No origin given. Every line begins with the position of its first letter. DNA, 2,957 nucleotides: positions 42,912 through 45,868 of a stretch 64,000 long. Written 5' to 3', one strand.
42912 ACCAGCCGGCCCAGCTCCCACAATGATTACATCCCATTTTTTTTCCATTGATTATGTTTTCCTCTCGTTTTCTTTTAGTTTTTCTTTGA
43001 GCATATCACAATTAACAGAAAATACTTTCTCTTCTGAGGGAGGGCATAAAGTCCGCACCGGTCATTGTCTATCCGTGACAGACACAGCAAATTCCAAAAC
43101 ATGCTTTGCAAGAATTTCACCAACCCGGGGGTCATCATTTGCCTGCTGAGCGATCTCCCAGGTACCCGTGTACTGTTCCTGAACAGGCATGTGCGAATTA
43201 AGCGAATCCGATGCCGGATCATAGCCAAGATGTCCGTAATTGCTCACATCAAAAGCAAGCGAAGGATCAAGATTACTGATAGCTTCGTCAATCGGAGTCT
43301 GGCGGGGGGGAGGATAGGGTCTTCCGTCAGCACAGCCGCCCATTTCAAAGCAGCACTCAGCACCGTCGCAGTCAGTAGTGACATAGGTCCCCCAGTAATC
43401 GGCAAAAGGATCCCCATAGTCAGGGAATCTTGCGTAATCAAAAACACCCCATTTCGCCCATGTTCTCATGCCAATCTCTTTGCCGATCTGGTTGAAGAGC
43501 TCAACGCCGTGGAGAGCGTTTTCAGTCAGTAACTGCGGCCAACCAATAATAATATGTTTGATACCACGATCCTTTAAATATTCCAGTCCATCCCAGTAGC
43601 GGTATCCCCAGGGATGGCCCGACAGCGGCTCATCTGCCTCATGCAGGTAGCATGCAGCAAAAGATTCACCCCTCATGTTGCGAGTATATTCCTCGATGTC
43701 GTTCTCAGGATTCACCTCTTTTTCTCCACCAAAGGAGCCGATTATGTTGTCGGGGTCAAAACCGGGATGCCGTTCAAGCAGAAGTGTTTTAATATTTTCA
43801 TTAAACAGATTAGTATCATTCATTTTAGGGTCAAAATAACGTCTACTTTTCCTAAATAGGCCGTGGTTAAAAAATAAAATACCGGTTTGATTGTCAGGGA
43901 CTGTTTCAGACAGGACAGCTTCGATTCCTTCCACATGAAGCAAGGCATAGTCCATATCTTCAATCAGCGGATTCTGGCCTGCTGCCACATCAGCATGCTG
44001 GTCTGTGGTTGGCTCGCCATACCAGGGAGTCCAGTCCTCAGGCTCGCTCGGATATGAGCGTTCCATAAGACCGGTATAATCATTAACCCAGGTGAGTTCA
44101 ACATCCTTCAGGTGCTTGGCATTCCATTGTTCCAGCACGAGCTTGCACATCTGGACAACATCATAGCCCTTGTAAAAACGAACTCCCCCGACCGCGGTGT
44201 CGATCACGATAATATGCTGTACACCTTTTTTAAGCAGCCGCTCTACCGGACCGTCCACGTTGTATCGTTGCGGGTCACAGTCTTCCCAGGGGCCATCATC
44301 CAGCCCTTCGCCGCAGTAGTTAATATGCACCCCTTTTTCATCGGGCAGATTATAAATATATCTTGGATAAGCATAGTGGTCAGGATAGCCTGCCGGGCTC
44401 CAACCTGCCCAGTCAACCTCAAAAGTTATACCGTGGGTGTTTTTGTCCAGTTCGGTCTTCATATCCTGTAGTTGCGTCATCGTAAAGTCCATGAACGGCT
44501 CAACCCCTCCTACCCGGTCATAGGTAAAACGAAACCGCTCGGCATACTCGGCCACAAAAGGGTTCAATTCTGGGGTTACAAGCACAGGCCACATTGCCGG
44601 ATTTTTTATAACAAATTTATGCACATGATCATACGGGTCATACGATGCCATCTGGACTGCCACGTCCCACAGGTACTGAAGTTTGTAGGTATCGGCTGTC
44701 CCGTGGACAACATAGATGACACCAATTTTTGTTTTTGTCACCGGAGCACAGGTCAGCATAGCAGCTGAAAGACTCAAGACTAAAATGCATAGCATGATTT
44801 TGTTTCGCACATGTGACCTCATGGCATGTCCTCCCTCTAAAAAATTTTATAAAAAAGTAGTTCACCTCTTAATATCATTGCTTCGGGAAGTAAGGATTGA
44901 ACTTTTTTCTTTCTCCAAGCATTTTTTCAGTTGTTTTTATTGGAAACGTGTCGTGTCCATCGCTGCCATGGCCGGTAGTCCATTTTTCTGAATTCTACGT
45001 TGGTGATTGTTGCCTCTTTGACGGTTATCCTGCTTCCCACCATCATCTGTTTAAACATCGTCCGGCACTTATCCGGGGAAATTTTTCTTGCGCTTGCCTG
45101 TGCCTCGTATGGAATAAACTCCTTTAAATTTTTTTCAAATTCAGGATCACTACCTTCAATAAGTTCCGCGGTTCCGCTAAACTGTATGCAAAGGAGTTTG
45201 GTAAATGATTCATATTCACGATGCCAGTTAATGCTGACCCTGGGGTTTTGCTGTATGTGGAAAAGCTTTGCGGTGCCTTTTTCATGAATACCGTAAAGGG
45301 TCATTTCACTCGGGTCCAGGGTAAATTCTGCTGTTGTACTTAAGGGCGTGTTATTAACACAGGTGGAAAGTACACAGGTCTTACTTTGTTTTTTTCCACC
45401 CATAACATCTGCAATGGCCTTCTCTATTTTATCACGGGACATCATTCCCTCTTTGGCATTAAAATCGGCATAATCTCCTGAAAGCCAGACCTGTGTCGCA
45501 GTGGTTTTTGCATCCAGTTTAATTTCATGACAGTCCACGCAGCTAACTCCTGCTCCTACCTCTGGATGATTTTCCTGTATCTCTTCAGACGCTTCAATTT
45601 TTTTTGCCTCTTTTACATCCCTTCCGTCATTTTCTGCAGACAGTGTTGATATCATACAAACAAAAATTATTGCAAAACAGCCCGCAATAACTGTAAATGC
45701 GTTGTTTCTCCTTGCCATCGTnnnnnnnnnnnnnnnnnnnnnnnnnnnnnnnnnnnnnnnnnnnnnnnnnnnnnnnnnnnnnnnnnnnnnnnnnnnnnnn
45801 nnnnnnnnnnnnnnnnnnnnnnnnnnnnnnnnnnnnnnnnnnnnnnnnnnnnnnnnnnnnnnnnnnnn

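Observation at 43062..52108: TetR-flanked family of three large paralogous secreted proteins with repeated 'hydrophobic strand-HG' elements (possible chelatase-like fold) plus a CxxCH/PNPOx-like partner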

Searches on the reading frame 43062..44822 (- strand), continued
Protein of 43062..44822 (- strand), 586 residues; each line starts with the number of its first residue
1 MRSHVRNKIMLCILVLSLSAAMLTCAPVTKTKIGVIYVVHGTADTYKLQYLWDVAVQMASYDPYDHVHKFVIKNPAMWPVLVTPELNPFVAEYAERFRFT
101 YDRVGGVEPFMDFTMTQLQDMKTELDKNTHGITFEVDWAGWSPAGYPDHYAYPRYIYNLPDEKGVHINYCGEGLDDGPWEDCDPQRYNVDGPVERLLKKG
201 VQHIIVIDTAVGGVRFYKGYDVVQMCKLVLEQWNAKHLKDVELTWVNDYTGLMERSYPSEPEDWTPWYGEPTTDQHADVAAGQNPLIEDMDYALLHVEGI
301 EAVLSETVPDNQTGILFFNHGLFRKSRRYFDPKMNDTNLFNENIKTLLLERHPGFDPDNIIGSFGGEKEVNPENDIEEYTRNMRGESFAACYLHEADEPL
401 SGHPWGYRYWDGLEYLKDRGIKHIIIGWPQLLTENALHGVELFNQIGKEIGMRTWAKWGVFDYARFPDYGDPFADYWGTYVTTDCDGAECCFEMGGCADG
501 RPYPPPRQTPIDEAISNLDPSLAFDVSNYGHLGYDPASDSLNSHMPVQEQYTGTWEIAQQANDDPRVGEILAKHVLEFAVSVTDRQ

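Call 73: search_protein_families(library=pfam, proteins=[L059:5922-7229:-, L054:16610-17599:+, L059:7287-8354:-, L066:7396-8088:-, L054:11740-13095:-, L069:11812-12144:+, L058:11801-14086:+, L079:13716-14759:+, L079:14772-16205:-, L066:14681-15781:-], max_evalue=0.001)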
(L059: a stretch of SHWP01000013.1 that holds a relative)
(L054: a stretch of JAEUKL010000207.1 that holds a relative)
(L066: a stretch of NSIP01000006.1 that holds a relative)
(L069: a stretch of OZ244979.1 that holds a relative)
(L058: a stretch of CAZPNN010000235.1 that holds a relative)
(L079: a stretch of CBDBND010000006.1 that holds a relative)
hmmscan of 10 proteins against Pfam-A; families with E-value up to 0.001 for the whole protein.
L059:5922-7229:- (435 aa): 3 families
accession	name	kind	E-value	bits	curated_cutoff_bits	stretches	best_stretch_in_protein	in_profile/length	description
PF07690.21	MFS_1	-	2.6e-46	158.6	33.4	1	21-373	1-347/347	Major Facilitator Superfamily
PF03137.26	OATP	-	8.9e-10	37.9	25.8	1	212-310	282-380/545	Organic Anion Transporter Polypeptide (OATP) family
PF00854.27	PTR2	-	0.00017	21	27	1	113-190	40-119/392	POT family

L054:16610-17599:+ (329 aa): 4 families
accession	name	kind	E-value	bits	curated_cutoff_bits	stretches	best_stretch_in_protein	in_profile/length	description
PF07224.18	Chlorophyllase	-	8.1e-12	45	26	1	34-186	8-146/301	Chlorophyllase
PF12740.14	PETase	-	4.1e-10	39.9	28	1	24-181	12-150/263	PET hydrolase-like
PF03403.19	PAF-AH_p_II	-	4.9e-07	29.1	20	1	63-106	95-138/372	Platelet-activating factor acetylhydrolase, isoform II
PF00561.26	Abhydrolase_1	-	0.00018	21.7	25.8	1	69-179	1-91/245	alpha/beta hydrolase fold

L059:7287-8354:- (355 aa): 1 family
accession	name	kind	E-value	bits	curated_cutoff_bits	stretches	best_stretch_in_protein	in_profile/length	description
PF00795.27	CN_hydrolase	-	6.8e-32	111.2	23.2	1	32-283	16-255/256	Carbon-nitrogen hydrolase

L066:7396-8088:- (230 aa): 0 families

L054:11740-13095:- (451 aa): 1 family
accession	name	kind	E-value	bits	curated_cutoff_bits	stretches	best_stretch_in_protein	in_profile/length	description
PF01235.23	Na_Ala_symp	-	3.2e-114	382.7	24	1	59-443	7-380/392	Sodium:alanine symporter family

L069:11812-12144:+ (110 aa): 1 family
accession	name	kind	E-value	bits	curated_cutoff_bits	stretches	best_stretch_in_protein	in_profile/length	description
PF01355.22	HIPIP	-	4.9e-15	56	22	1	42-108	2-66/66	High potential iron-sulfur protein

L058:11801-14086:+ (761 aa): 5 families
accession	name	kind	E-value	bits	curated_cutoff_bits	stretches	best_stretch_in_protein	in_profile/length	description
PF14344.12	DUF4397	-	2.5e-36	125.3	30.6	3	35-152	3-119/119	Domain of unknown function (DUF4397)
PF01436.27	NHL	-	2.7e-14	52.8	20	0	483-503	1-20/28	NHL repeat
PF08450.18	SGL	-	1.8e-06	28.2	26.3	0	300-429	6-138/246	SMP-30/Gluconolactonase/LRE-like region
PF14435.11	SUKH-4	-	3.4e-05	24.5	25.5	0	389-421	84-114/179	SUKH-4 immunity protein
PF13360.13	PQQ_2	-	9.9e-05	22.5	27.6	0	383-564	61-225/233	Outer membrane protein assembly factor BamB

L079:13716-14759:+ (347 aa): 1 family
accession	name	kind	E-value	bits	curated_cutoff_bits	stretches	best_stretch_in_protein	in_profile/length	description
PF06206.17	CpeT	-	1.9e-05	25.1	21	1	36-205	5-166/181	CpeT/CpcT family (DUF1001)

L079:14772-16205:- (477 aa): 3 families
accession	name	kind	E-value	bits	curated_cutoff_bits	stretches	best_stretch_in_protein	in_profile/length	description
PF19289.4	PmbA_TldD_3rd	-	1.3e-66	224.4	22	1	241-474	2-220/220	PmbA/TldA metallopeptidase C-terminal domain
PF19290.4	PmbA_TldD_2nd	-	2.8e-16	60.4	20.9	1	124-233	2-109/109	PmbA/TldA metallopeptidase central domain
PF01523.21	PmbA_TldD_1st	-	4.9e-12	46.3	20.9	1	37-95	2-60/65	PmbA/TldA metallopeptidase domain 1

L066:14681-15781:- (366 aa): 1 family
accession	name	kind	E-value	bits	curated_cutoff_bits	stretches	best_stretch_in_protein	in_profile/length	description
PF02628.20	COX15-CtaA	-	5.2e-103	344.9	29.9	1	18-339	2-321/322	Cytochrome oxidase assembly protein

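Call 97: fold_search(model_id=the predicted structure, library=pdb)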
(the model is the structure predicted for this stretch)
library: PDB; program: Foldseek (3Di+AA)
matches with E <= 10: 331; with E <= 0.001: 44
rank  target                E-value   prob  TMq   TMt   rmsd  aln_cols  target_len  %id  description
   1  1ak1                  1.6e-08  1.00  0.36  0.64   5.3       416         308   12  FERROCHELATASE FROM BACILLUS SUBTILIS (released 1997-12-03)
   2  2h1v                  2.0e-08  1.00  0.35  0.61   7.3       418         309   14  Crystal structure of the Lys87Ala mutant variant of Bacillus subtilis ferrochelatase (released 2007-01-16)
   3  4kmm_A                3.2e-08  1.00  0.37  0.57   6.1       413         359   12  M76H variant of human ferrochelatase (released 2014-05-14)
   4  9ktc                  3.2e-08  1.00  0.35  0.62   7.4       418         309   14  Mn(II)-bound CpfC (HemH) Y13C variant modified with bromobimane (released 2025-12-10)
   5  4f4d_A                3.4e-08  1.00  0.42  0.65   7.5       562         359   10  F337R variant of human ferrochelatase (released 2012-09-12)
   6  2hre_A                3.4e-08  1.00  0.38  0.58   6.5       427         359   12  Structure of human ferrochelatase variant E343K with protoporphyrin IX bound (released 2007-03-13)
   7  3aqi_A                3.8e-08  1.00  0.41  0.64   7.9       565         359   10  H240A variant of human ferrochelatase (released 2012-01-25)
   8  2h1w                  3.8e-08  1.00  0.40  0.70   6.8       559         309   10  Crystal structure of the His183Ala mutant variant of Bacillus subtilis ferrochelatase (released 2007-01-16)
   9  2po5_A                3.8e-08  1.00  0.36  0.55   7.9       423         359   12  Crystal structure of human ferrochelatase mutant with His 263 replaced by Cys (released 2007-10-02)
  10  9f0g                  4.3e-08  1.00  0.37  0.66   5.3       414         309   12  LmCpfC H182A variant in complex with iron coproporhyrin III (released 2024-04-24)
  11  2qd3_A                4.5e-08  1.00  0.40  0.62   9.1       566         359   11  Wild type human ferrochelatase crystallized with ammonium sulfate (released 2007-10-30)
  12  2c8j_B                4.5e-08  1.00  0.36  0.64   5.6       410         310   12  CRYSTAL STRUCTURE OF ferrochelatase HemH-1 from Bacillus anthracis, str. Ames (released 2007-05-01)
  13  9kta                  4.5e-08  1.00  0.35  0.61   7.1       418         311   14  Bacillus subtilis CpfC (HemH) Y13C variant (released 2025-12-10)
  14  1doz                  4.5e-08  1.00  0.35  0.61   7.8       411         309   14  CRYSTAL STRUCTURE OF FERROCHELATASE (released 2000-01-12)
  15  2ac4                  5.0e-08  1.00  0.39  0.69   7.9       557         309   12  Crystal structure of the His183Cys mutant variant of Bacillus subtilis Ferrochelatase (released 2005-09-20)
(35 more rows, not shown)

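Call 106: search_protein_families(library=pfam, proteins=[L038:3248-4894:-, L029:7552-8217:+, L043:12577-13326:-, L033:2217-3380:-, L036:13327-14658:-, L043:3555-4805:-, L037:12609-13064:+], max_evalue=0.01)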
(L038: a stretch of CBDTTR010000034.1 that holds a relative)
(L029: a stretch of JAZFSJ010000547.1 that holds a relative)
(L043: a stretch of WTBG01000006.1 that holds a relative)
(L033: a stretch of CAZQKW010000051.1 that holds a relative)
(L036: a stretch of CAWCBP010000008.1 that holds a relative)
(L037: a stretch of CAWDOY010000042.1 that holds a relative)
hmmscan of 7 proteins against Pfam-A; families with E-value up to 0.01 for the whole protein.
L038:3248-4894:- (548 aa): 3 families
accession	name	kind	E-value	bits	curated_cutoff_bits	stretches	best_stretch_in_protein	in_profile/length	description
PF02776.23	TPP_enzyme_N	-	1.2e-34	119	26.8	1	6-119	4-118/119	Thiamine pyrophosphate enzyme, N-terminal TPP binding domain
PF02775.26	TPP_enzyme_C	-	2.5e-33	115.5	21.9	1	396-532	13-151/151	Thiamine pyrophosphate enzyme, C-terminal TPP binding domain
PF00205.28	TPP_enzyme_M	-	1.4e-25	90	30.4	1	188-316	1-135/137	Thiamine pyrophosphate enzyme, central domain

L029:7552-8217:+ (221 aa): 0 families

L043:12577-13326:- (249 aa): 1 family
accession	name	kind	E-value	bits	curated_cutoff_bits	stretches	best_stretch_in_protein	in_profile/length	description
PF01218.23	Coprogen_oxidas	-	1.4e-12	47.3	31.8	1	37-223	53-245/295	Coproporphyrinogen III oxidase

L033:2217-3380:- (387 aa): 5 families
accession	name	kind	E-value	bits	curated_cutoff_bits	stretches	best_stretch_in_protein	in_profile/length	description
PF02826.25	2-Hacid_dh_C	-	1.8e-40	138.7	25.1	1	118-274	23-178/178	D-isomer specific 2-hydroxyacid dehydrogenase, NAD binding domain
PF00389.36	2-Hacid_dh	-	6.7e-22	78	24.6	1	22-306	30-134/134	D-isomer specific 2-hydroxyacid dehydrogenase, catalytic domain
PF03446.21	NAD_binding_2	-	0.0012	19.3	21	1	139-226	1-89/161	NAD binding domain of 6-phosphogluconate dehydrogenase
PF01842.31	ACT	-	0.0013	18.9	27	1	321-379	4-65/66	ACT domain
PF22629.2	ACT_AHAS_ss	-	0.0031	18.1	27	1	322-382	3-66/67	AHAS small subunit-like ACT domain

L036:13327-14658:- (443 aa): 2 families
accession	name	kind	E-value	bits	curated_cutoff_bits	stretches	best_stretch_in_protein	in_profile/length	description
PF13660.11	DUF4147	-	7.4e-82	274.7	23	1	15-247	2-233/234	Domain of unknown function (DUF4147)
PF05161.18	MOFRL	-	2.9e-41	140.4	28.3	1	324-429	1-106/106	MOFRL family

L043:3555-4805:- (416 aa): 2 families
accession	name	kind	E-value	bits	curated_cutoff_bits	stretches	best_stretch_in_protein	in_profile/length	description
PF09861.14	Lar_N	-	7.9e-57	192.2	23.3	1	13-207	2-197/204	Lactate racemase N-terminal domain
PF04015.17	DUF362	-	0.0041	17.6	24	0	112-203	46-137/200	Domain of unknown function (DUF362)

L037:12609-13064:+ (151 aa): 0 families

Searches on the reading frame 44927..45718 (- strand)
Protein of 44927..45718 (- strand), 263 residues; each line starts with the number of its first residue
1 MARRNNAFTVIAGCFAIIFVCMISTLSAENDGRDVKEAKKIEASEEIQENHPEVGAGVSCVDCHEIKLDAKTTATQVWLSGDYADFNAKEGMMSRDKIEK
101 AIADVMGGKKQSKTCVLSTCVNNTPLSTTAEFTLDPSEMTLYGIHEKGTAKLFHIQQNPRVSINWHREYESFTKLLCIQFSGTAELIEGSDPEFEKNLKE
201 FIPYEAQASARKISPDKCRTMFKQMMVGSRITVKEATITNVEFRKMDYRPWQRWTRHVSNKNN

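Call 3: search_protein_families(library=pfam, proteins=[window:44927-45718:-], max_evalue=1)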
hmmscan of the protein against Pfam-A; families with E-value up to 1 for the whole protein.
window:44927-45718:- (263 aa): 2 families
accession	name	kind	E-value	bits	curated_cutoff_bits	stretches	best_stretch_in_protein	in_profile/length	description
PF01243.27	PNPOx_N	-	2.6e-09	37.9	28.1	1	110-209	10-94/120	Pyridoxamine 5'-phosphate oxidase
PF18835.7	Beta_helix_2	-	0.078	13.2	30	1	58-90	27-59/68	Beta helix repeat of Inulin fructotransferase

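Call 4: search_protein_families(library=ncbifam, proteins=[window:44927-45718:-], max_evalue=1)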
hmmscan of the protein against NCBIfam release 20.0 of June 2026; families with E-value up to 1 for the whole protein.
window:44927-45718:- (263 aa): 5 families
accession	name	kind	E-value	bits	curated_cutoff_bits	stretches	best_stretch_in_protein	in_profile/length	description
TIGR03618.1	Rv1155_F420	subfamily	1.5e-06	28.4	79.05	1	111-234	7-123/127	TIGR03618 family F420-dependent PPOX class oxidoreductase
TIGR03667.1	Rv3369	hypoth_equivalog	6.7e-05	22.8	125.3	1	119-197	22-94/130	TIGR03667 family PPOX class F420-dependent oxidoreductase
NF051471.1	cytcCgr1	equivalog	0.0006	19.5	340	1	31-124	63-143/204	cytochrome c-type protein Cgr1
NF045773.1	cytochro_C550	exception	0.011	15.6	125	1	8-69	9-69/118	cytochrome c550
NF002900.0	PRK03467.1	equivalog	0.035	13.9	176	1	113-194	16-99/150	YhbP family protein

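Call 83: list_cluster_members(proteins=[P0001, P0121, window:44927-45718:-, P0031, P0127])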
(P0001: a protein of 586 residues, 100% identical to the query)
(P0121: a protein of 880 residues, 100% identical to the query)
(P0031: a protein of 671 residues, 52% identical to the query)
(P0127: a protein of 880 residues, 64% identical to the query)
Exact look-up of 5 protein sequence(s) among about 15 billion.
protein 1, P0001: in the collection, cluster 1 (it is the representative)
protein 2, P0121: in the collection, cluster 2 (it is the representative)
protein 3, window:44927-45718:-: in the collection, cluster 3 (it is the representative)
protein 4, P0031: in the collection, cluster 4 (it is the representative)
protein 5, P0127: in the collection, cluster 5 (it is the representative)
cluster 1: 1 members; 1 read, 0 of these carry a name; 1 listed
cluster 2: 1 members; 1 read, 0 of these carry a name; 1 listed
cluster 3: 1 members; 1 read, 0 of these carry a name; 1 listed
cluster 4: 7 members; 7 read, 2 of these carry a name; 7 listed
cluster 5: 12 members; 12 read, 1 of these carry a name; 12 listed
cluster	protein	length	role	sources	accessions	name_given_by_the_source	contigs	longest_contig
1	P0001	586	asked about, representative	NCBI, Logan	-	-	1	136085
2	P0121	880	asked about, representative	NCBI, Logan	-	-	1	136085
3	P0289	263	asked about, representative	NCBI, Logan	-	-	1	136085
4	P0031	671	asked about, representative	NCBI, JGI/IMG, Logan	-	protoheme ferro-lyase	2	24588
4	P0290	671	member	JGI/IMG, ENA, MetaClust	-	\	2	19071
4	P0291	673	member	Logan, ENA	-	-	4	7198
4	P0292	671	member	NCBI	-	-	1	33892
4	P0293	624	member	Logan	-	-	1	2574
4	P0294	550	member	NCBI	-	-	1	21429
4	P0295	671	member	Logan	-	-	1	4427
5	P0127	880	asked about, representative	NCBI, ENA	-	-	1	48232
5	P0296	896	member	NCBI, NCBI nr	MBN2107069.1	MAG: hypothetical protein JW832_06545 [Deltaproteobacteria bacterium] | hypothetical protein [Deltaproteobacteria bacterium]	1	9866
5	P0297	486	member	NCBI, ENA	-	-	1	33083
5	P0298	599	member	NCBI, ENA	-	-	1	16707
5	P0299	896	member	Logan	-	-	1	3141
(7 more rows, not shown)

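Call 93: search_solved_structures(query=window:44927-45718:-, max_evalue=1)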
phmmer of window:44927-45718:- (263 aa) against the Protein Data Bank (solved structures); distinct sequences matched with E-value up to 1: 1.
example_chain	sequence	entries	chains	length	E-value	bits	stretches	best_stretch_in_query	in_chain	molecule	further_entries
3ec6_A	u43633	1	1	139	0.87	12.5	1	112-191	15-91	General stress protein 26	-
